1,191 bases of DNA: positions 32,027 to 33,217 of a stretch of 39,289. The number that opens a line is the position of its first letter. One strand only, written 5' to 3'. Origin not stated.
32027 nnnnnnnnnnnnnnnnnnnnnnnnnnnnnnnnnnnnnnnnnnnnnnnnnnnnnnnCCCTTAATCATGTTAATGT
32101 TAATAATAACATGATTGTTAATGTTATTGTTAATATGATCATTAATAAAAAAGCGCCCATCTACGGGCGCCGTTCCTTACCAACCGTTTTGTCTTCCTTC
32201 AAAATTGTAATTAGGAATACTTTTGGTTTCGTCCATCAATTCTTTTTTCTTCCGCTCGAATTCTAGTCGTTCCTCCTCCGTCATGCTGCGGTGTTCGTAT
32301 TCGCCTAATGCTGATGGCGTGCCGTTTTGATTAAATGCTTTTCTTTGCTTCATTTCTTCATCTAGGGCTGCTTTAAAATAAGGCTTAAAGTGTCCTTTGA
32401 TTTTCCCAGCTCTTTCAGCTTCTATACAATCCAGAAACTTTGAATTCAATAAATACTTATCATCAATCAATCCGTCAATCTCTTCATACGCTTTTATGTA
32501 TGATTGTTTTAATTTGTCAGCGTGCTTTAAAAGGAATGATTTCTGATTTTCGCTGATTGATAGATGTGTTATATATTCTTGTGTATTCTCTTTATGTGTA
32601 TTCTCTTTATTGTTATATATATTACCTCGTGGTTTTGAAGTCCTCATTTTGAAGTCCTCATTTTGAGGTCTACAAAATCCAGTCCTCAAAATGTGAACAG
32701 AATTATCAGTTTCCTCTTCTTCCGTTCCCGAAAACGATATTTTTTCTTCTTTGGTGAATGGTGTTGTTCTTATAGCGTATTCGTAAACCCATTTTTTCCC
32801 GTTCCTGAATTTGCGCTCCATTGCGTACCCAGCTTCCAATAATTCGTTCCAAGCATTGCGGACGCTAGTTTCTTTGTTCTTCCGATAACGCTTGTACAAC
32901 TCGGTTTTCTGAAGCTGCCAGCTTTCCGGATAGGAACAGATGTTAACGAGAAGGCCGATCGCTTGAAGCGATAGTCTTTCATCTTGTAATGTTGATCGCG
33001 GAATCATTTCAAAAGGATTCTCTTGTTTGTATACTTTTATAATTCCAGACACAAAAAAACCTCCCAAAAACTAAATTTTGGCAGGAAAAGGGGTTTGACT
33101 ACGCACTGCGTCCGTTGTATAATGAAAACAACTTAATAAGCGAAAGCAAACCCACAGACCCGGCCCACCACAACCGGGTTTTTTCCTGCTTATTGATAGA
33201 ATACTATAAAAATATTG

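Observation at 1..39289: Closed circular temperate phage with a plasmid maintenance module and no integrase: probable phage-plasmid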

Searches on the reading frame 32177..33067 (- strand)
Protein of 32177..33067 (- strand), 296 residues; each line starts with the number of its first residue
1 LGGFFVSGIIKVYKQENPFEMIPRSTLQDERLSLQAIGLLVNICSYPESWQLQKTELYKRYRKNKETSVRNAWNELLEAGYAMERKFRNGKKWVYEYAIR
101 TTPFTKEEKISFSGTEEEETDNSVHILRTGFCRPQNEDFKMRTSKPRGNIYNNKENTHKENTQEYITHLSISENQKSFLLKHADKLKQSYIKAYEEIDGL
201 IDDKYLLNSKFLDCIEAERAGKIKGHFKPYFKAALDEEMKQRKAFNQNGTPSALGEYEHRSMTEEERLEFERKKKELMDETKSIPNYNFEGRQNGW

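Call 3: search_protein_families(library=pfam, proteins=[window:32177-33067:-], max_evalue=0.01)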
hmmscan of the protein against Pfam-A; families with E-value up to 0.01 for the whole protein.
window:32177-33067:- (296 aa): 0 families

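Call 6: search_dna_similar(query=window:32177-33067:-, collection=plasmids, mode=protein, max_rows=30, max_evalue=0.001)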
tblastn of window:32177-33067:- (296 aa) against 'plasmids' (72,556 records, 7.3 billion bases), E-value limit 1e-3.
Records with a match: 232; places in all: 242; records where one place covers at least 80% of the query: 3.
Best place of each record, by identity: 60-80% 2; <60% 230.
By first word of the organism name: Bacillus 133; Leptospira 45; Piscirickettsia 32; Clostridioides 5; Mammaliicoccus 2; Staphylococcus 2; Lactococcus 2; Caldicellulosiruptor 1; Enterococcus 1; Subdoligranulum 1; and 8 more.
By predicted mobility (MOB-suite, as given by PLSDB): non-mobilizable 130; conjugative 95; mobilizable 7.
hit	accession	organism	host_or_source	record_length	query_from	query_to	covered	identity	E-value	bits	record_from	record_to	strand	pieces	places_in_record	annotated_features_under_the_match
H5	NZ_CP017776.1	Bacillus velezensis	whole organism,sediment sample from the ...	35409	1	241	81%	71.4%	7e-114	367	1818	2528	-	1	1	hypothetical protein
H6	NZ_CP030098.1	Bacillus amyloliquefaciens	-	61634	1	241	81%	71.4%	7e-114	367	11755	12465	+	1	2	hypothetical protein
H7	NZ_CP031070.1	Bacillus sp. JAS24-2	cell culture,soil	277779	6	243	80%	33.3%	5e-30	126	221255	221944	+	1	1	hypothetical protein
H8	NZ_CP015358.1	Bacillus thuringiensis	Caenorhabditis elegans,whole organism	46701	2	174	58%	40.5%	1e-27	119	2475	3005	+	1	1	hypothetical protein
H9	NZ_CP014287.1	Bacillus thuringiensis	cell culture,soil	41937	2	149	50%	45.6%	6e-27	117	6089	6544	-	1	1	hypothetical protein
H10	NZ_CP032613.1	Bacillus thuringiensis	single cell,soil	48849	2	149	50%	45.6%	6e-27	117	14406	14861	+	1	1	hypothetical protein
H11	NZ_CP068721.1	Bacillus cereus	Angelica sinensis Dlies,single cell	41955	2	149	50%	45.6%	1e-26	116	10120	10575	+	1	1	hypothetical protein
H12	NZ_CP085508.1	Bacillus cereus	soil sample,soil from tomato plant roots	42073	2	147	49%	45.6%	6e-28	120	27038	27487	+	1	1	hypothetical protein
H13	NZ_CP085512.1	Bacillus cereus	soil sample,soil from tomato plant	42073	2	147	49%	45.6%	6e-28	120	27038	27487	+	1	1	hypothetical protein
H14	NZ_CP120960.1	Bacillus cereus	Moschus berezovskii,liver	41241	2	147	49%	45.6%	6e-28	120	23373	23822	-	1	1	hypothetical protein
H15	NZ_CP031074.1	Bacillus mycoides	cell culture,soil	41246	4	147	49%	44.8%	3e-26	115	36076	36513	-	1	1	hypothetical protein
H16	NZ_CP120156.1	Mammaliicoccus lentus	Canis lupus familiaris,cell ...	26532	4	170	56%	38.6%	1e-28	122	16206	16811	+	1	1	nuclease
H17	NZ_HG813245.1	Staphylococcus epidermidis PM221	-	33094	4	175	58%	36.6%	2e-25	112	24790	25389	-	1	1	DnaD domain protein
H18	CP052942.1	Staphylococcus epidermidis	Homo sapiens,nose; prosthetic joint ...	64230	5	168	55%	37.6%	5e-25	112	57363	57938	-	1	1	DnaD domain protein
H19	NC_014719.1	Caldicellulosiruptor acetigenus I77R1B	hot spring biomat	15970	9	232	76%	25.3%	8e-8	61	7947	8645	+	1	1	helix-turn-helix domain-containing protein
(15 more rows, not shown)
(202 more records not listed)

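Call 7: search_dna_similar(query=window:32177-33067:-, collection=phages, mode=protein, max_rows=30, max_evalue=0.001)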
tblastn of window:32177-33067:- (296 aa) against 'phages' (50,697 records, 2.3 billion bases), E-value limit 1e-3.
Records with a match: 128; places in all: 128; records where one place covers at least 80% of the query: 0.
Best place of each record, by identity: <60% 128.
By first word of the organism name: Staphylococcus 60; Clostridium 15; Microbacterium 9; Streptococcus 9; Clostridioides 7; Bacillus 6; Vibrio 4; Gordonia 4; Lactococcus 2; Streptomyces 2; and 9 more.
By host as written in the record: - 17; Staphylococcus aureus 15; Clostridium difficile 7; Microbacterium foliorum NRRL B-24224 SEA 4; Gordonia rubripertincta NRRL B-16540 4; Microbacterium paraoxydans NWU1 4; Staphylococcus epidermidis 4; Clostridium difficile strain CD105HE1 ribotype 076 2; and 59 more.
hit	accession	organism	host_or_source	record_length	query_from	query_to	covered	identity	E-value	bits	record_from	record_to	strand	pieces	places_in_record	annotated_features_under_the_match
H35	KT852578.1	Bacillus phage BMBtp1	Bacillus thuringiensis YBT-1765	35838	8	193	63%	28.6%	4e-6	54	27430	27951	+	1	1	replication initiation protein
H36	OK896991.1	Geobacillus phage GR1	Geobacillus stearothermophilus ATCC ...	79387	23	176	52%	31.0%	2e-7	59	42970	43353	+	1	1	dNA replication protein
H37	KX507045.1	Vibrio phage 2E1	Vibrio anguillarum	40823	8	155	50%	28.4%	2e-6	55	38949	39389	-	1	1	hypothetical protein (x2)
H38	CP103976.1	Clostridioides phage HGP05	Clostridioides difficile HGP05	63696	17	158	48%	28.4%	4e-6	54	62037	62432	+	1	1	record has no annotation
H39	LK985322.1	Clostridium phage phiCDHM19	-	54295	4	120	40%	34.4%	5e-9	63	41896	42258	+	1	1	phiCDHM19_gp66: putative DnaD protein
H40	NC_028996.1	Clostridium phage phiCDHM19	-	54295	4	120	40%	34.4%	5e-9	63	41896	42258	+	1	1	phiCDHM19_gp66: DnaD domain protein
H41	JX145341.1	Clostridium phage phiMMP02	Clostridium difficile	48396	4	120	40%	33.6%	8e-9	62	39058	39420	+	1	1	phage replication protein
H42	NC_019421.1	Clostridium phage phiMMP02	Clostridium difficile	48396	4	120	40%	33.6%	8e-9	62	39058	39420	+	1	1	DnaD domain protein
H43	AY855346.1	Clostridium phage phi CD119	-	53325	4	120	40%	33.6%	3e-8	61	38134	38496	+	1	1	putative replication protein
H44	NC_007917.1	Clostridium phage phi CD119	Clostridium difficile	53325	4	120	40%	33.6%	3e-8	61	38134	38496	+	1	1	DnaD domain protein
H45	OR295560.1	Clostridioides phage phiCD508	Clostridioides difficile LCUS 0508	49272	4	120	40%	33.6%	3e-8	61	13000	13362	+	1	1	DnaD-like helicase loader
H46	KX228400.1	Clostridium phage CDKM15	Clostridium difficile strain CD105HE1 ...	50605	4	120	40%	32.8%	2e-7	58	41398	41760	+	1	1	replication protein DnaD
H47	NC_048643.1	Clostridium phage CDKM15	Clostridium difficile strain CD105HE1 ...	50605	4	120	40%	32.8%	2e-7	58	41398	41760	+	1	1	DnaD domain protein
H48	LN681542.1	Clostridium phage phiMMP03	Clostridium difficile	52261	4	120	40%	32.8%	2e-7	58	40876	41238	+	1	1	putative DnaD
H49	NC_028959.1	Clostridium phage phiMMP03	Clostridium difficile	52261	4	120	40%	32.8%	2e-7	58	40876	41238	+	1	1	DnaD domain protein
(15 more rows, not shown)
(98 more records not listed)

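Call 12: search_protein_families(library=phrogs, proteins=[window:32177-33067:-], max_evalue=0.001)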
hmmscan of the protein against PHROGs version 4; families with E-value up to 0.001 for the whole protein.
window:32177-33067:- (296 aa): 6 families
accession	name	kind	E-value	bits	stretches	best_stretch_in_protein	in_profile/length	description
phrog_27492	-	unknown function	3.2e-32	113.2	1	8-173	14-181/304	-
phrog_4707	-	DNA, RNA and nucleotide metabolism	5.5e-13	50.2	1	9-93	7-92/409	replication initiation protein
phrog_1456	-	DNA, RNA and nucleotide metabolism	3e-11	44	1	13-156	7-121/365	DNA binding protein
phrog_22134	-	unknown function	8.5e-11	43.1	1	21-105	1-87/262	-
phrog_11718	-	unknown function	1.5e-08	35.9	1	8-104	2-100/105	-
phrog_4221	-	DNA, RNA and nucleotide metabolism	0.00063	20.1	1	21-176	15-169/325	replication initiation protein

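Call 13: search_protein_families(library=ncbifam, proteins=[window:32177-33067:-], max_evalue=0.001)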
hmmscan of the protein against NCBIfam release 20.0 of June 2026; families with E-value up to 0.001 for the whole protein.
window:32177-33067:- (296 aa): 0 families

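Call 22: find_homologous_proteins(query=window:32177-33067:-, max_evalue=0.00001)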
Query window:32177-33067:- (296 aa): 52 proteins with E <= 0.00001 among 1054 candidates.
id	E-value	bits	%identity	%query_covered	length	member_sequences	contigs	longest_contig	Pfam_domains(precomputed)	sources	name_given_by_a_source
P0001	1.7e-185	633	96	98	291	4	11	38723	-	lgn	-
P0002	3.9e-114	399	64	96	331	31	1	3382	-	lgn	-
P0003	3.8e-113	396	64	96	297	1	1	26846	-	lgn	-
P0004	1.3e-79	285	65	71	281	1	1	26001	-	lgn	-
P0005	2.1e-70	255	71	55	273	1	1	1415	-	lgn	-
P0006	2.4e-59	219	52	82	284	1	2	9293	-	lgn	-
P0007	1.2e-48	184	56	56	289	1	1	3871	-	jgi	jgi:hypothetical protein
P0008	2.3e-47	180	66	42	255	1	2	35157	-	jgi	jgi:hypothetical protein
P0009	8.5e-47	178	54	57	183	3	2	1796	-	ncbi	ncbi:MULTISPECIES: hypothetical protein, partial [Bacillus cereus group]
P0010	3.2e-41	159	42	80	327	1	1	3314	-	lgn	-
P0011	4.8e-41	159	45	63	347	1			-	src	-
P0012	2.2e-40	157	52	55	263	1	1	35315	-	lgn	-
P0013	2.8e-40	156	51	53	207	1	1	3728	-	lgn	-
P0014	1.7e-33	134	47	63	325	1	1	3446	-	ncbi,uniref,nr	ncbi:hypothetical protein [Bacillus sp. FJAT-45350]|uniref:hypothetical protein n=1 Tax=Bacillus sp.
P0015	1.0e-32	132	44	63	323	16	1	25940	PF13730.13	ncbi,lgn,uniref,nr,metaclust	ncbi:hypothetical protein V760_02635 [Staphylococcus aureus F23613]|uniref:helix-turn-helix domain-c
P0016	9.3e-32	128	47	55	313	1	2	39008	PF07261.17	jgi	jgi:DnaD/phage-associated family protein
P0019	7.8e-26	109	39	55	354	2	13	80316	PF18008.7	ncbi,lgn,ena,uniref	ncbi:hypothetical protein [Staphylococcus equorum]|uniref:hypothetical protein n=1 Tax=Staphylococcu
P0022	2.3e-25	107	42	54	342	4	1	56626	PF18008.7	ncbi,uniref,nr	ncbi:hypothetical protein [Staphylococcus pettenkoferi]|uniref:hypothetical protein n=1 Tax=Staphylo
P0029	1.1e-23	102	39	54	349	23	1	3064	PF18008.7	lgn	-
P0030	6.6e-23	99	38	56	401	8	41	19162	PF18008.7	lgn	-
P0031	2.5e-22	97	38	55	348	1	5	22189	PF18008.7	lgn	-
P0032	3.3e-22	97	37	55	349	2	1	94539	PF18008.7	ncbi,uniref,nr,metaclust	ncbi:hypothetical protein [Staphylococcus equorum]|uniref:Replication initiator protein A C-terminal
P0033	6.8e-22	96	52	34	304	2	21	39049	PF18008.7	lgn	-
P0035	2.1e-21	94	54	35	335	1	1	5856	PF18008.7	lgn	-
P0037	5.2e-21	93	51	35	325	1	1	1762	PF18008.7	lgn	-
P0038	6.1e-21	93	42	48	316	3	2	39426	PF06970.19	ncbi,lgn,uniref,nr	ncbi:hypothetical protein NRS6094_04361 [Bacillus subtilis]|uniref:replication initiator protein A n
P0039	1.2e-20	92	52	35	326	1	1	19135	PF18008.7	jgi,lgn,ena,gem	-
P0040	1.9e-19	88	52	35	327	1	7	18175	PF18008.7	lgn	-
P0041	2.4e-19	88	50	34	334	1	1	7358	PF18008.7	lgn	-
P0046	1.1e-17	82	33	54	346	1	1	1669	PF07261.17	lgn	-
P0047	1.2e-17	82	48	35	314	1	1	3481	PF18008.7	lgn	-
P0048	1.7e-17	82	48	35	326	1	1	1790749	PF18008.7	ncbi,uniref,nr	ncbi:hypothetical protein [Lederbergia citrea]|uniref:hypothetical protein n=1 Tax=Lederbergia citre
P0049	3.0e-17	81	48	35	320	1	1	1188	PF18008.7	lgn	-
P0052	8.8e-15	73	35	54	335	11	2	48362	PF07261.17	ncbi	-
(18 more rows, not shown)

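Call 23: find_encoding_contigs(protein=P0001, flank=10000, max_places=10)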
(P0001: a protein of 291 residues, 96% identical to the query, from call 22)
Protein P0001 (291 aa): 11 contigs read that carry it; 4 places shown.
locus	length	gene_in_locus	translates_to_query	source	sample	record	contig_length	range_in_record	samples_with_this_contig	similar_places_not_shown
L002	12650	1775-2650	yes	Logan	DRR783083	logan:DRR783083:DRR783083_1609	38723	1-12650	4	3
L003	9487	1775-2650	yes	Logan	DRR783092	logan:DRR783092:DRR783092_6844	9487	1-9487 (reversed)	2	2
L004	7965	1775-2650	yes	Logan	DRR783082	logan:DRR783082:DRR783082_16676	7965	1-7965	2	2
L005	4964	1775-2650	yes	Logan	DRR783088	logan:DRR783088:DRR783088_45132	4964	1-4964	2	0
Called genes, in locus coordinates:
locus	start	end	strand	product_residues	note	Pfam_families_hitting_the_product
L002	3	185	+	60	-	?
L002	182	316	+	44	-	-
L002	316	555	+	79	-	-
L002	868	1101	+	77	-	PF24704:DUF7667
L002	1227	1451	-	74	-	-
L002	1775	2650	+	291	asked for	-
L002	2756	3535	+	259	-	PF01656:CbiA, PF09140:MipZ (faint), PF10609:ParA (weak), PF13614:AAA_31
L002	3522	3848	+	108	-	-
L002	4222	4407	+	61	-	-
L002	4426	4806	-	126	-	PF12844:HTH_19, PF01381:HTH_3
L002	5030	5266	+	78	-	PF01381:HTH_3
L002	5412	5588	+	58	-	-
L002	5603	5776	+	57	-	-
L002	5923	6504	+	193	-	PF07352:Phage_Mu_Gam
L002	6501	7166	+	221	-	PF04404:ERF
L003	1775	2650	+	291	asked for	-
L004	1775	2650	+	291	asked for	-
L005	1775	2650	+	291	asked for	-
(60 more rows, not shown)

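Call 25: find_related_loci(query=A1, collection=genome_contigs, flank=10000)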
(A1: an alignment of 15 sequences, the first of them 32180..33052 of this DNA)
Query A1 (291 aa) in genome_contigs; peptide patterns used: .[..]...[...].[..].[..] (x = any residue, [..] = any of these).
33 stretches matched a pattern; 13 encode a relative of the query (tblastn E <= 1e-3); 13 distinct loci.
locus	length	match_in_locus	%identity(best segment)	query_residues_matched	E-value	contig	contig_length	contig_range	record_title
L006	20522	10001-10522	45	2-157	1e-35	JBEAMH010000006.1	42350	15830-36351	Staphylococcus aureus strain MH_19I_MKU NODE_6_length_42350_cov_1095.894850, whole genome shotgun sequence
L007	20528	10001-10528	43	2-159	6e-34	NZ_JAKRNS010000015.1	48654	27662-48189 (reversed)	Staphylococcus sp. ACRSN NODE_15_length_48654_cov_76.803957_pilon, whole genome shotgun sequence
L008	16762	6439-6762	50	1-104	3e-28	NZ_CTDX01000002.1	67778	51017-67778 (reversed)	Bacillus kwashiorkori strain SIT6, whole genome shotgun sequence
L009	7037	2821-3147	47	3-103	4e-26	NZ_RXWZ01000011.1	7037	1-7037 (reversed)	Mammaliicoccus fleurettii strain DSM 13212 DSM13212_c11, whole genome shotgun sequence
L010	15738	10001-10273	54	14-100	2e-25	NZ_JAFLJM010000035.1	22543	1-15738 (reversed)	Alkalihalobacillus sp. BA299 35, whole genome shotgun sequence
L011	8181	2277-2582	50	3-103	6e-25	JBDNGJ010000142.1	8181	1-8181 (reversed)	MAG: Virgibacillus sp. isolate concoct.187.ELB k141_523704, whole genome shotgun sequence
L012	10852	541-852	48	1-103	8e-25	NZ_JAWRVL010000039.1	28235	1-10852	Halalkalibacter lacteus strain J-A-003 NODE_39_length_28235_cov_211.102067, whole genome shotgun sequence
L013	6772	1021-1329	51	1-103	2e-24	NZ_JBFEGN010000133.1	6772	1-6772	Siminovitchia sp. 179-K 8D1 HS NODE_133_length_6772_cov_289.538462, whole genome shotgun sequence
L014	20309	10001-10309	49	1-103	3e-23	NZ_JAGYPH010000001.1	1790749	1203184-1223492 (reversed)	Lederbergia citrea strain FJAT-49754 Scaffold1, whole genome shotgun sequence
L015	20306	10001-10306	46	3-103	2e-22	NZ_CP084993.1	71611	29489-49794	Virgibacillus necropolis strain WLG-406 plasmid unnamed, complete sequence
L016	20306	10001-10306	43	3-103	2e-21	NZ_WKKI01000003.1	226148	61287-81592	Metabacillus lacus strain KCTC 33946 Contig003, whole genome shotgun sequence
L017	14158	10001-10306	40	3-103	1e-18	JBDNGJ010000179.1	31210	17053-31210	MAG: Virgibacillus sp. isolate concoct.187.ELB k141_730957, whole genome shotgun sequence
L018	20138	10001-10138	54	22-67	1e-11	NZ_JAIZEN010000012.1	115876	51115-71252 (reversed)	Halobacillus sp. A1 NODE_12_length_115876_cov_36.259881, whole genome shotgun sequence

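Call 40: search_solved_structures(query=A2, max_evalue=1, show_alignments=2)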
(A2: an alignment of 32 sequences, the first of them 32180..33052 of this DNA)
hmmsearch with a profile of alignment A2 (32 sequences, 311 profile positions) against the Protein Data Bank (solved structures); distinct sequences matched with E-value up to 1: 7.
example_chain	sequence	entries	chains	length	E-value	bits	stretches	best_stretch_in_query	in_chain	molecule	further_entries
4pqk_A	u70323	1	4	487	2.2e-06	30.9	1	187-297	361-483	Maltose ABC transporter periplasmic protein, Truncated replication protein RepA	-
4pt7_A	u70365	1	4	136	0.022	17.8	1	9-115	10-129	Replication initiator A family protein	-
5kbj_A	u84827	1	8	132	0.023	17.7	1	9-115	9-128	Replication initiator A, N-terminal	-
4pql_A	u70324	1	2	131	0.04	16.9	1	9-114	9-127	Truncated replication protein RepA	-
6y07_A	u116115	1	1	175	0.058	16.4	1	170-282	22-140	sohair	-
4pta_D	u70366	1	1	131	0.3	14.1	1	10-115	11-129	Replication initiator protein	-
5cwo_A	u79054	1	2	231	0.43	13.5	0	182-279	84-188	Designed helical repeat protein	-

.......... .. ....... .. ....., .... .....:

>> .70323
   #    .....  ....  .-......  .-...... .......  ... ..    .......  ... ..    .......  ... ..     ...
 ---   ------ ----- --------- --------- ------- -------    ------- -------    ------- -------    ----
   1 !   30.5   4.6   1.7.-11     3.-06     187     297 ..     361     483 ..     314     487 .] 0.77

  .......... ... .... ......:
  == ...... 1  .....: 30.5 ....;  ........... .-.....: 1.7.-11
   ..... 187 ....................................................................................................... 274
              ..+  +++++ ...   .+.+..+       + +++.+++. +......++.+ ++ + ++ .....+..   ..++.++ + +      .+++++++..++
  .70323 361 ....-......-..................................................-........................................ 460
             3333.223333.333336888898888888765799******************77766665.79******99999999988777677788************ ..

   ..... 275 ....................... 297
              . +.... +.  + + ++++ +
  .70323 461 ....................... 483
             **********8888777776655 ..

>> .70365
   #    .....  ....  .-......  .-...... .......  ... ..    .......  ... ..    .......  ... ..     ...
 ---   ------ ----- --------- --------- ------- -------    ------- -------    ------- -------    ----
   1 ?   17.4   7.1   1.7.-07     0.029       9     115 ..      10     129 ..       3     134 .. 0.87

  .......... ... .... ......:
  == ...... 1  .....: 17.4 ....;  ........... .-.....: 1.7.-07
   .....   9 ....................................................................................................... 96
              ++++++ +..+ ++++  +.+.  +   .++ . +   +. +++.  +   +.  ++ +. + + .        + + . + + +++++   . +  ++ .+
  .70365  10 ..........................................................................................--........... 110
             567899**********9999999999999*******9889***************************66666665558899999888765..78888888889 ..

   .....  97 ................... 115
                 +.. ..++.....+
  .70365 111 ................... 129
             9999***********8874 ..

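Call 44: find_encoding_contigs(protein=P0008, flank=10000, max_places=3)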
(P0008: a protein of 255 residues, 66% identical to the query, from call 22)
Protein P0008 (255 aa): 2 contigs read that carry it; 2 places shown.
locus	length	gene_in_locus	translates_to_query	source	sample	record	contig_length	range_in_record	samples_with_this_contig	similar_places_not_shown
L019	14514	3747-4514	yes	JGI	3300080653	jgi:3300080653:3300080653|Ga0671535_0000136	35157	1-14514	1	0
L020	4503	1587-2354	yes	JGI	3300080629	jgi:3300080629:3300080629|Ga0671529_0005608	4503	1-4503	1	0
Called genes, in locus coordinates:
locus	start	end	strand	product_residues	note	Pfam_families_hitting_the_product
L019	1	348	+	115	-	?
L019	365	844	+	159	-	PF05105:Phage_holin_4_1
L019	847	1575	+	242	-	PF01520:Amidase_3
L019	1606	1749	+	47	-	-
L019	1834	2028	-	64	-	-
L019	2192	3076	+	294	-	PF01507:PAPS_reduct (weak)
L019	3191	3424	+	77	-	PF24704:DUF7667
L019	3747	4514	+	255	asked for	-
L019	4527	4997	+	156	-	-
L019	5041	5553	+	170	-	-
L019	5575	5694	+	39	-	-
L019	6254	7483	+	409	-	PF22871:AimR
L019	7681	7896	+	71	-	-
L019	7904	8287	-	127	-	PF12844:HTH_19, PF13560:HTH_31, PF01381:HTH_3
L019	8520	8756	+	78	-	PF01381:HTH_3 (weak)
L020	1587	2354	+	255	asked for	-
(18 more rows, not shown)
